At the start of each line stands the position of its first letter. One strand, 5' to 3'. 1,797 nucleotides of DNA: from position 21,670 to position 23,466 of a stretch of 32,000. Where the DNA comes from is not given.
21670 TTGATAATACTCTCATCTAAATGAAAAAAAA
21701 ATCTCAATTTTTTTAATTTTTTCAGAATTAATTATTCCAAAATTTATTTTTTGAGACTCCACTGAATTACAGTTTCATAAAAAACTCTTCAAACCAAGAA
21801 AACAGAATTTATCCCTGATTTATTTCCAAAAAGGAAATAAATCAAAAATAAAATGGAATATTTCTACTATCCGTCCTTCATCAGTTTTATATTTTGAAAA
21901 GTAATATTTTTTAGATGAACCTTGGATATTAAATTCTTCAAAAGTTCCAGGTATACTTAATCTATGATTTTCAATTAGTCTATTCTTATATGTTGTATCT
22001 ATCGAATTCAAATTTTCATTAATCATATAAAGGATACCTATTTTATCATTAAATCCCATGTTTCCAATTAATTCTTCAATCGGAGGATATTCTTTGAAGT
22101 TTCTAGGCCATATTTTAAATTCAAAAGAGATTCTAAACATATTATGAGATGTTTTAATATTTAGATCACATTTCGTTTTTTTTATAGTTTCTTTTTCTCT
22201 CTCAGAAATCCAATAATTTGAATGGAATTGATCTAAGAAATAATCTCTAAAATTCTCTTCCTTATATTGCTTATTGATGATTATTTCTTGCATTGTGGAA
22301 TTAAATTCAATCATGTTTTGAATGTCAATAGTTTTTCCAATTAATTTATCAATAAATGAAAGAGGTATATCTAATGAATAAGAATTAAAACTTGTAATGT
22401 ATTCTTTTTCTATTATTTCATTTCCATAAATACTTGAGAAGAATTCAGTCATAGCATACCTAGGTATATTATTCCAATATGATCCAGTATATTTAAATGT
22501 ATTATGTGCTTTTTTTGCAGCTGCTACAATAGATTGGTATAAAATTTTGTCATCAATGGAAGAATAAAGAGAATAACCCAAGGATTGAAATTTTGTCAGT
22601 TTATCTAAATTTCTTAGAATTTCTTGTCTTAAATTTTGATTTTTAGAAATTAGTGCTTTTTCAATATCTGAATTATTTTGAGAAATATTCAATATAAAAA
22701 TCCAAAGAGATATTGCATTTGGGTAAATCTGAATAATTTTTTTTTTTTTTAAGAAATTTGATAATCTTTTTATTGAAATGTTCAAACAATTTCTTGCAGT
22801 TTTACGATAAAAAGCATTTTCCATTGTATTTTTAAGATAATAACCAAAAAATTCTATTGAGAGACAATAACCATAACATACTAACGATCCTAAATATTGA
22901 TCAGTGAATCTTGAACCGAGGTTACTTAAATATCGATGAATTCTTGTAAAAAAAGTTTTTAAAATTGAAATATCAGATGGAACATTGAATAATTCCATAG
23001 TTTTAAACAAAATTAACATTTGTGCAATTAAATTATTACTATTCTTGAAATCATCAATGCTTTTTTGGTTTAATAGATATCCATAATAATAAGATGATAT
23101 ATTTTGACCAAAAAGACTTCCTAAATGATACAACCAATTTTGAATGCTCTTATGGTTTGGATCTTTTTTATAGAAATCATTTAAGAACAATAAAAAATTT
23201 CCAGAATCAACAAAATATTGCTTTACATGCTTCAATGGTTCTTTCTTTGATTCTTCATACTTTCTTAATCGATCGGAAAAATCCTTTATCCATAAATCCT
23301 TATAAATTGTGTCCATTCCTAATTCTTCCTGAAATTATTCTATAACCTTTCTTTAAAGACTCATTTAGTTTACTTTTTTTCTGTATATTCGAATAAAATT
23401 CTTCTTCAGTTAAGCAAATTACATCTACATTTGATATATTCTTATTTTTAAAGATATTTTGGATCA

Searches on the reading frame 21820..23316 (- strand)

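Call 17: search_protein_families(library=pfam, max_evalue=0.01, proteins=[window:21820-23316:-])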
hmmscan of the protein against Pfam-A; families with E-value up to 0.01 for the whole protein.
window:21820-23316:- (498 aa): 0 families

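Call 70: search_protein_families(library=padloc, max_evalue=0.001, proteins=[window:21820-23316:-])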
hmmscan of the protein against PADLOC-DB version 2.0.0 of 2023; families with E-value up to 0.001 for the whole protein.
window:21820-23316:- (498 aa): 0 families

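Call 86: search_protein_families(library=pfam, max_evalue=5, proteins=[window:21820-23316:-])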
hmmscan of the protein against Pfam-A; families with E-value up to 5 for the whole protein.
window:21820-23316:- (498 aa): 1 family
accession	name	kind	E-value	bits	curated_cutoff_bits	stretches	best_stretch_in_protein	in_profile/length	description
PF23134.2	TRIP4_3rd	-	0.14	13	27.7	1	358-386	4-30/54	TRIP4, third domain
